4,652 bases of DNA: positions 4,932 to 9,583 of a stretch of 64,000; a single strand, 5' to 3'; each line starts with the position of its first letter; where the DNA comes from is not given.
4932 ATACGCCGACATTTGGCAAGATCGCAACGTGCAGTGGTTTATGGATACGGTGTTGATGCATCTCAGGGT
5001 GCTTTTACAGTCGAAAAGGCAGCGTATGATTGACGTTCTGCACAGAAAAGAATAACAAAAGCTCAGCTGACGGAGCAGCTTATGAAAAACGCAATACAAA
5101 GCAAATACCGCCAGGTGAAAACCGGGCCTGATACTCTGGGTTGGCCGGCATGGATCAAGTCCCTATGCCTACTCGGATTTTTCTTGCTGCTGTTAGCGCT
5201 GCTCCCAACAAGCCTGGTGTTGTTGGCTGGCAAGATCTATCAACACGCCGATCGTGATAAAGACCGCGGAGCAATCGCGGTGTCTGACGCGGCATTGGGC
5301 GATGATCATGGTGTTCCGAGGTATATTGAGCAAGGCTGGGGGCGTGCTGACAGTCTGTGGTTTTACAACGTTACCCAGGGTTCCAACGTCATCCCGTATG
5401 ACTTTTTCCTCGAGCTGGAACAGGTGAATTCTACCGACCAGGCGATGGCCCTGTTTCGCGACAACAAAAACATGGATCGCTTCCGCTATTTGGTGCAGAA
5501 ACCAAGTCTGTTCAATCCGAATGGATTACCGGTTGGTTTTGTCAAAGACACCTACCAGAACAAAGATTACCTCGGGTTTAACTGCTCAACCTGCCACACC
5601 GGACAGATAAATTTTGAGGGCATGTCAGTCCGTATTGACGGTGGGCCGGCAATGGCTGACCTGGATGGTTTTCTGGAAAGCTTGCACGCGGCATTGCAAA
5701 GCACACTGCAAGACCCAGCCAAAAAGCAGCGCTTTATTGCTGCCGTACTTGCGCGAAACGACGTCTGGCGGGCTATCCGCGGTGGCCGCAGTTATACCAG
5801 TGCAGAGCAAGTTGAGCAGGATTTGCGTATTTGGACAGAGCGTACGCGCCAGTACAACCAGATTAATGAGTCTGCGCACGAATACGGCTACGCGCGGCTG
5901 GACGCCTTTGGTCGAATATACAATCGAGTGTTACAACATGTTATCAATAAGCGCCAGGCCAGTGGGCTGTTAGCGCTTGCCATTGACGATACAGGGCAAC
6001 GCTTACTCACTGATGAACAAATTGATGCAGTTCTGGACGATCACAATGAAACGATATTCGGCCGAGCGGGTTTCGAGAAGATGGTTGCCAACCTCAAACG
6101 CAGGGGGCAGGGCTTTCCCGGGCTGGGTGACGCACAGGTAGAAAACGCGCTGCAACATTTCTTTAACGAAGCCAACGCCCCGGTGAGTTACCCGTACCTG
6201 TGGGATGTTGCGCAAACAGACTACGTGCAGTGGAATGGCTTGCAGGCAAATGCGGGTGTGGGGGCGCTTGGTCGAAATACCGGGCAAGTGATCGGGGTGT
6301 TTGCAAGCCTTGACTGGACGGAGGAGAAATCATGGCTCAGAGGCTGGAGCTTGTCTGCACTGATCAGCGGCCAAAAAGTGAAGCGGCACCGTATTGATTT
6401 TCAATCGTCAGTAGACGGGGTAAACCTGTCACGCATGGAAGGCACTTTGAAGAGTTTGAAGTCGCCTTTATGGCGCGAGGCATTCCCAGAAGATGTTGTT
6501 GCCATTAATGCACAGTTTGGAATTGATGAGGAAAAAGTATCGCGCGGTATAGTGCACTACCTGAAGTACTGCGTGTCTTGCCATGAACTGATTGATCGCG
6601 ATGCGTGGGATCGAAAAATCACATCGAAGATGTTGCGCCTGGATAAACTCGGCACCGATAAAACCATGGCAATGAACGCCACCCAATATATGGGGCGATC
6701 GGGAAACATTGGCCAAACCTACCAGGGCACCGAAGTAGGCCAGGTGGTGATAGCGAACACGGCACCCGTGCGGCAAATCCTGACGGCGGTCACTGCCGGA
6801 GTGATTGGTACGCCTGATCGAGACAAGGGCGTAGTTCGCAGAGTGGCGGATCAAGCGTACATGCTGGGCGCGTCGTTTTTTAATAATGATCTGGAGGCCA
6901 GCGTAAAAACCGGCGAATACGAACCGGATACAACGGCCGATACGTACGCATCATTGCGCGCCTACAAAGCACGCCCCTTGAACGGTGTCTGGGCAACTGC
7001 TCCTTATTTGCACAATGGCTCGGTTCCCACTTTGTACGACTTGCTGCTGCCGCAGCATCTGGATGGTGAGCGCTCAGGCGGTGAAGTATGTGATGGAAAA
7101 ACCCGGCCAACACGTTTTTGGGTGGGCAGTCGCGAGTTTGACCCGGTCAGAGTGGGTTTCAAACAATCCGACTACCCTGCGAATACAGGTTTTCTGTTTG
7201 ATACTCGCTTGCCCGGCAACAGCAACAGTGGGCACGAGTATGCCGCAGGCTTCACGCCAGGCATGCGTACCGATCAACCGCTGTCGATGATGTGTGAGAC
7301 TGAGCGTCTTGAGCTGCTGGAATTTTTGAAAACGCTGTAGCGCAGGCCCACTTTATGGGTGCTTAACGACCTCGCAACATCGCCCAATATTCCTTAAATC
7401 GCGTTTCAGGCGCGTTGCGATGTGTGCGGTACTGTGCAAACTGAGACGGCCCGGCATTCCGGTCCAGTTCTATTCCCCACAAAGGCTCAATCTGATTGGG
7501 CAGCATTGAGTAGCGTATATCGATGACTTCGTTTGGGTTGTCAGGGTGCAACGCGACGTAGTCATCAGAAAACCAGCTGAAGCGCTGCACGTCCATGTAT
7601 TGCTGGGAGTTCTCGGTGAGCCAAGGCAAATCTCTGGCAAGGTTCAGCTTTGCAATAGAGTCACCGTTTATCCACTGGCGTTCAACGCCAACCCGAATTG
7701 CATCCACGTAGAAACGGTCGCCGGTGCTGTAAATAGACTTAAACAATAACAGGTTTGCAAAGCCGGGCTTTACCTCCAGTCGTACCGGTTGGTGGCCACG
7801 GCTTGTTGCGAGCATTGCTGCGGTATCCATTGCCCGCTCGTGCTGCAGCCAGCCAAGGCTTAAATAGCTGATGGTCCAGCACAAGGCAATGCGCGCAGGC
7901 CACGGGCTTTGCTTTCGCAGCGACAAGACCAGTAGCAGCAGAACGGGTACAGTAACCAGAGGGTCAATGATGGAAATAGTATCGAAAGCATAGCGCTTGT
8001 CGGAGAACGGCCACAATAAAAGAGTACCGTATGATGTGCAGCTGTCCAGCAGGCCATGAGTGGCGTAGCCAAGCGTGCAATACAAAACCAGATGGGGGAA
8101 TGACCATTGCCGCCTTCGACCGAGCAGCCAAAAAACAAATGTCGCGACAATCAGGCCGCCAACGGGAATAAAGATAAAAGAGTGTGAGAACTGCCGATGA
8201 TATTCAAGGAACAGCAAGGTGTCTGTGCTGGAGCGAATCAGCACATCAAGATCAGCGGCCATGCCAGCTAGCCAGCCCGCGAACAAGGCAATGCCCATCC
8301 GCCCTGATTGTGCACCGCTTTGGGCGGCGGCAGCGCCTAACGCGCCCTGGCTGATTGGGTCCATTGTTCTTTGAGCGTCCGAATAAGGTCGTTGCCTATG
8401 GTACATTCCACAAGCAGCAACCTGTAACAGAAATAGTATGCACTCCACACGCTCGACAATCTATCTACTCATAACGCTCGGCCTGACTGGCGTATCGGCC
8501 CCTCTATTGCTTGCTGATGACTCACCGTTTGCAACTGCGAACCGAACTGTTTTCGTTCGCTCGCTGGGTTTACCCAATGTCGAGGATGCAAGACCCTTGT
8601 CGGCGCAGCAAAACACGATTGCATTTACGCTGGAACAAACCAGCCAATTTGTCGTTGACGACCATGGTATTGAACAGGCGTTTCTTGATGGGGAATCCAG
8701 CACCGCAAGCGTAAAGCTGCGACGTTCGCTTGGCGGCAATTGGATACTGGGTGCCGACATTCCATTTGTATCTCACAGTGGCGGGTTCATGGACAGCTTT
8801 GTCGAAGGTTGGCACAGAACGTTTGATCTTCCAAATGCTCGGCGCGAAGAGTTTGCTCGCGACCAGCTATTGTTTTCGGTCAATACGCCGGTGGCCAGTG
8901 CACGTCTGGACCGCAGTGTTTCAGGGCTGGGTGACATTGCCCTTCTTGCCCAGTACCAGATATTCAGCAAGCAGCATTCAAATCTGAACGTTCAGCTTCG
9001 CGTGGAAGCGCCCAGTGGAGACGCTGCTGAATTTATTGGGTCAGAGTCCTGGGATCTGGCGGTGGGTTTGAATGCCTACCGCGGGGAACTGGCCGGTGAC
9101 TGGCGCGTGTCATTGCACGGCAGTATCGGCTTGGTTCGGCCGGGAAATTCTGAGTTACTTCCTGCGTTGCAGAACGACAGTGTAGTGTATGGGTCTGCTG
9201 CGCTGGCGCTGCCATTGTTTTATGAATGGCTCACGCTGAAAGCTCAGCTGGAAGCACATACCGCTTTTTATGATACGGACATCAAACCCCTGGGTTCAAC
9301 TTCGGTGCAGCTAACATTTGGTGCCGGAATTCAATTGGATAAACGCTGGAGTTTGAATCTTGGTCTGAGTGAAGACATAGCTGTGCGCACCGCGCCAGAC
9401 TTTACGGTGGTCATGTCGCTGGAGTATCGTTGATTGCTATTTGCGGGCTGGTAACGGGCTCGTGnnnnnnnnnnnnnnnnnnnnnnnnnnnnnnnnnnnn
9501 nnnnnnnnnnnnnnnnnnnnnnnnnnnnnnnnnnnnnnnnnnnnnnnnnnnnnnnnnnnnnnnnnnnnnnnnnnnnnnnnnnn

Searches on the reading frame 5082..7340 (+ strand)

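Call 26: search_protein_families(library=pfam, proteins=[window:5082-7340:+], max_evalue=0.0001)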
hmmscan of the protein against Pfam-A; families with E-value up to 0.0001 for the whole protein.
window:5082-7340:+ (752 aa): 1 family
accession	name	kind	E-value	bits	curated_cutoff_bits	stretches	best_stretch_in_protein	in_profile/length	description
PF21419.2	RoxA-like_Cyt-c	-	8.5e-18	64.1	26.7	1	627-658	1-32/39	RoxA-like, cytochrome c-like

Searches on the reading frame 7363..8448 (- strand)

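Call 26: search_protein_families(library=pfam, proteins=[window:7363-8448:-], max_evalue=0.0001)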
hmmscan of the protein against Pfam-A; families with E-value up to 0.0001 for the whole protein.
window:7363-8448:- (361 aa): 1 family
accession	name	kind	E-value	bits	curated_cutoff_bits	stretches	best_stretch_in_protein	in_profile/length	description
PF04307.19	YdjM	-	1.3e-29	103.4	29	1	29-205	1-175/176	YdjM inner membrane protein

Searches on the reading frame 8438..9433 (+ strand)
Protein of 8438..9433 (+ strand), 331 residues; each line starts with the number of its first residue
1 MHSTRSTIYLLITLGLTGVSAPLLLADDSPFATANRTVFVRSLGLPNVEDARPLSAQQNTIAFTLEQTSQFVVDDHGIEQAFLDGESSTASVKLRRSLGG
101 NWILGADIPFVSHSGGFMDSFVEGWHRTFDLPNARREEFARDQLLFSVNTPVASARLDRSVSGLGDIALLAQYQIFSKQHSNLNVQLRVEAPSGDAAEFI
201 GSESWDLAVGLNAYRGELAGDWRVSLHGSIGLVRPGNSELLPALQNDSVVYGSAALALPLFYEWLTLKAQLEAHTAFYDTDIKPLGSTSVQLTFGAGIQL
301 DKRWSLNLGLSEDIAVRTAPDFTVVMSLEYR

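Call 26: search_protein_families(library=pfam, proteins=[window:8438-9433:+], max_evalue=0.0001)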
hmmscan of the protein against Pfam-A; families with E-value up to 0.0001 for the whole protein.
window:8438-9433:+ (331 aa): 1 family
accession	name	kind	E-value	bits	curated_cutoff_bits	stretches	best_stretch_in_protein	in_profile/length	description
PF11383.14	DUF3187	-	3.7e-40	138.5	24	1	29-331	24-319/320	Protein of unknown function (DUF3187)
